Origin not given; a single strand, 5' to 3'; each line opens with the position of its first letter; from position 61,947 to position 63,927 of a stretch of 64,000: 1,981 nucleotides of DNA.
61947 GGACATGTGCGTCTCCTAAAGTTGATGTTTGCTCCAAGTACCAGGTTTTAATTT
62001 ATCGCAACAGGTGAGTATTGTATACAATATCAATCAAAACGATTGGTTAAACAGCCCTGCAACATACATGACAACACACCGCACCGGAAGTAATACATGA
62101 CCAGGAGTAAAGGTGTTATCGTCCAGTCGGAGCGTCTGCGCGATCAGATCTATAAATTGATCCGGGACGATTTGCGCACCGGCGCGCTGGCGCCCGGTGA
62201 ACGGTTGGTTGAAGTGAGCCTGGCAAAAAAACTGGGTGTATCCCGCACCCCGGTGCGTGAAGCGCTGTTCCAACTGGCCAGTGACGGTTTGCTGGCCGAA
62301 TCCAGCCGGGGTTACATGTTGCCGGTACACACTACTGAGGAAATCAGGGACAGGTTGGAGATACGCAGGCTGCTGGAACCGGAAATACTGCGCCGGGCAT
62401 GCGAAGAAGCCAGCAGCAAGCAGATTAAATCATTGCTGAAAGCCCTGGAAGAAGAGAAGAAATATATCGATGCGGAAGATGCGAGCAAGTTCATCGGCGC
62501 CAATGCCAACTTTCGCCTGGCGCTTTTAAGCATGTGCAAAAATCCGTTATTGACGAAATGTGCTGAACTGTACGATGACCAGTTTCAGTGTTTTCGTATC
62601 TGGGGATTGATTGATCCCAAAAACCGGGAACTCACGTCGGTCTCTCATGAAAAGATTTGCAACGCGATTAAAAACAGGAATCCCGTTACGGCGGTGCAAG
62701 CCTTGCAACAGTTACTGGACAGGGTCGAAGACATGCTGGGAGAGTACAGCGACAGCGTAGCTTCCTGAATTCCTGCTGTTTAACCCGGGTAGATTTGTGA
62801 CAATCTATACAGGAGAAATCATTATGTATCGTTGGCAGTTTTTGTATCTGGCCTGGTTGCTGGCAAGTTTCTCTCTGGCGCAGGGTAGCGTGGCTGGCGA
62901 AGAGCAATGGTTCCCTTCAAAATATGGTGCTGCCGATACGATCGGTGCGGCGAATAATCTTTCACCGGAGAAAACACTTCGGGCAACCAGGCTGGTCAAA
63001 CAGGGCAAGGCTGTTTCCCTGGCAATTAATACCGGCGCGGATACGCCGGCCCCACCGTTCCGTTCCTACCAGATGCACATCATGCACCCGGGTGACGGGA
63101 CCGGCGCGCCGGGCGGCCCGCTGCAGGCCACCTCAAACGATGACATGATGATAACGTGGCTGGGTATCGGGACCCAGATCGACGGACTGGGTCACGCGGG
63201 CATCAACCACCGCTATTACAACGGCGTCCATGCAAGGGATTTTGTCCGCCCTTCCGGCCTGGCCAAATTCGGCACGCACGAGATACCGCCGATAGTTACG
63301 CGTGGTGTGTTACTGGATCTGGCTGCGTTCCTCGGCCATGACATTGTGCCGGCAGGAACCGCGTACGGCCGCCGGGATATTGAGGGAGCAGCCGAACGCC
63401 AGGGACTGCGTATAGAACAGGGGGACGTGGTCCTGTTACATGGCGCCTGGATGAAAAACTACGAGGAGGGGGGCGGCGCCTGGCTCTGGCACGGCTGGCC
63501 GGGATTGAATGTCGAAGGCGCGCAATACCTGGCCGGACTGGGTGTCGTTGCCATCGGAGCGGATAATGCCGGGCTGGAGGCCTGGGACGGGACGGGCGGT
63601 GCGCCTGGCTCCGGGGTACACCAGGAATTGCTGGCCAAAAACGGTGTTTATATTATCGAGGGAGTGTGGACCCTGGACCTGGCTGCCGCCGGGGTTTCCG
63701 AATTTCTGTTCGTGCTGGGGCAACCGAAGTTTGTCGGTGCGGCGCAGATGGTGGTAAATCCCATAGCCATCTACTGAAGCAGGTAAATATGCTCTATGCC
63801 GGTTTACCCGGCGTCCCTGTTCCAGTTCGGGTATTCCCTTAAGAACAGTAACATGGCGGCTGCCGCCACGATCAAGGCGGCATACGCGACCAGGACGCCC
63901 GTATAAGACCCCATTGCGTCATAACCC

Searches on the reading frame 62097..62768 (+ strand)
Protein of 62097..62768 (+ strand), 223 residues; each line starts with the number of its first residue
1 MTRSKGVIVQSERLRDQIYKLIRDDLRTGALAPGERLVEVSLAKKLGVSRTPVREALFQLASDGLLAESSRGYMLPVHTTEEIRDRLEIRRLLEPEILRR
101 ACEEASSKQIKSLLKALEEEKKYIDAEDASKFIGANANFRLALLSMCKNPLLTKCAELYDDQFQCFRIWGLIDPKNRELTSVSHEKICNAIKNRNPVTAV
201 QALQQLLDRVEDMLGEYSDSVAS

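Call 9: search_protein_families(library=pfam, proteins=[window:62097-62768:+], max_evalue=0.001)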
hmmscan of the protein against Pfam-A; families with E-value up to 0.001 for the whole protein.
window:62097-62768:+ (223 aa): 2 families
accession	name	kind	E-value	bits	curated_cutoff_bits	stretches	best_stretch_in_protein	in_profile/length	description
PF07729.17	FCD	-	6.2e-23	82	24.3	1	87-208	3-124/125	FCD domain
PF00392.27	GntR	-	2e-16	59.8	27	1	15-67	2-55/64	Bacterial regulatory proteins, gntR family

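Call 43: search_protein_families(library=ncbifam, proteins=[window:62097-62768:+], max_evalue=0.001)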
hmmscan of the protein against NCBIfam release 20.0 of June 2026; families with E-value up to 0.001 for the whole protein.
window:62097-62768:+ (223 aa): 18 families
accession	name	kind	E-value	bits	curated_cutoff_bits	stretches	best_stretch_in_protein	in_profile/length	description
TIGR03338.1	phnR_burk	equivalog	3.5e-26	92.1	271.5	1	8-206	6-205/212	phosphonate utilization associated transcriptional regulator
NF003011.0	PRK03837.1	subfamily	6.2e-20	71.8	260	1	80-213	101-232/241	transcriptional regulator NanR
NF008504.0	PRK11414.1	equivalog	1e-17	64.6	225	1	15-157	13-156/221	GntR family transcriptional regulator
NF007741.0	PRK10421.1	equivalog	1.4e-14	54.1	311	1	8-72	2-66/262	transcriptional regulator LldR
NF007588.0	PRK10225.1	equivalog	2.9e-08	33.3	442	1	12-73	8-69/257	Uxu operon transcriptional regulator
NF052282.1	PLP_TF_PdxR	equivalog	3.8e-08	32.8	320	1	14-85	2-75/448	MocR-like pyridoxine biosynthesis transcription factor PdxR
NF008576.0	PRK11534.1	equivalog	2.9e-07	30.4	218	1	18-204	12-207/225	DNA-binding transcriptional regulator CsiR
TIGR02325.1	C_P_lyase_phnF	equivalog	6e-07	29.2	156.8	1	17-74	12-71/238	phosphonate metabolism transcriptional regulator PhnF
NF007001.0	PRK09464.1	equivalog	6.6e-07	29.2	330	1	10-68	7-66/254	pyruvate dehydrogenase complex transcriptional repressor PdhR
TIGR02018.2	his_ut_repres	equivalog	1.3e-06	27.9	220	1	17-91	3-77/226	histidine utilization transcriptional repressor HutC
NF007442.0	PRK09990.1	equivalog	2.7e-06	27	301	0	14-216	15-237/256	transcriptional regulator GlcC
NF007292.0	PRK09764.1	equivalog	3e-05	23.3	281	1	15-70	7-62/240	GntR family transcriptional regulator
NF052290.2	MocR_like_YczR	exception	4.3e-05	22.4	487.4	1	12-125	22-134/458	MocR-like transcription factor YczR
NF008571.0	PRK11523.1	equivalog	7.5e-05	22.3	396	0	8-74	3-69/258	transcriptional regulator ExuR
NF052281.1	rhizopine_MocR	equivalog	0.0001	21.1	650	1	11-77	16-82/479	rhizopine catabolism transcriptional regulator MocR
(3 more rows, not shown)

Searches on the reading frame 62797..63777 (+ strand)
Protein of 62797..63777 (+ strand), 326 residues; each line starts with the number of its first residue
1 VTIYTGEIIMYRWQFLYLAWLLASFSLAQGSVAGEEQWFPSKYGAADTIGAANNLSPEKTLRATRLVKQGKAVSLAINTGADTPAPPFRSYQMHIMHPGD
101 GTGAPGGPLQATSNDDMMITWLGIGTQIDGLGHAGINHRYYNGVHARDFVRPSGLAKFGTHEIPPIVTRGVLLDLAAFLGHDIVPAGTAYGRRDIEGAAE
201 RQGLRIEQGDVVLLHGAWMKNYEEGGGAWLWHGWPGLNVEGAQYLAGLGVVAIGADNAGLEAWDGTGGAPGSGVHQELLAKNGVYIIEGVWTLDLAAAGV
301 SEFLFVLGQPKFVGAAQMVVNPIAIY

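Call 7: search_protein_families(library=pfam, proteins=[window:62797-63777:+], max_evalue=0.001)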
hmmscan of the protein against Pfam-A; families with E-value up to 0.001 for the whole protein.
window:62797-63777:+ (326 aa): 1 family
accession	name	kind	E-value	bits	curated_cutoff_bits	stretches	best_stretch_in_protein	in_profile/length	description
PF04199.19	Cyclase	-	7.5e-17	62.3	23.1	1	94-261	17-141/142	Putative cyclase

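Call 43: search_protein_families(library=ncbifam, proteins=[window:62797-63777:+], max_evalue=0.001)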
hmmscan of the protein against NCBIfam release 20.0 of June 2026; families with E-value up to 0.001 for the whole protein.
window:62797-63777:+ (326 aa): 0 families
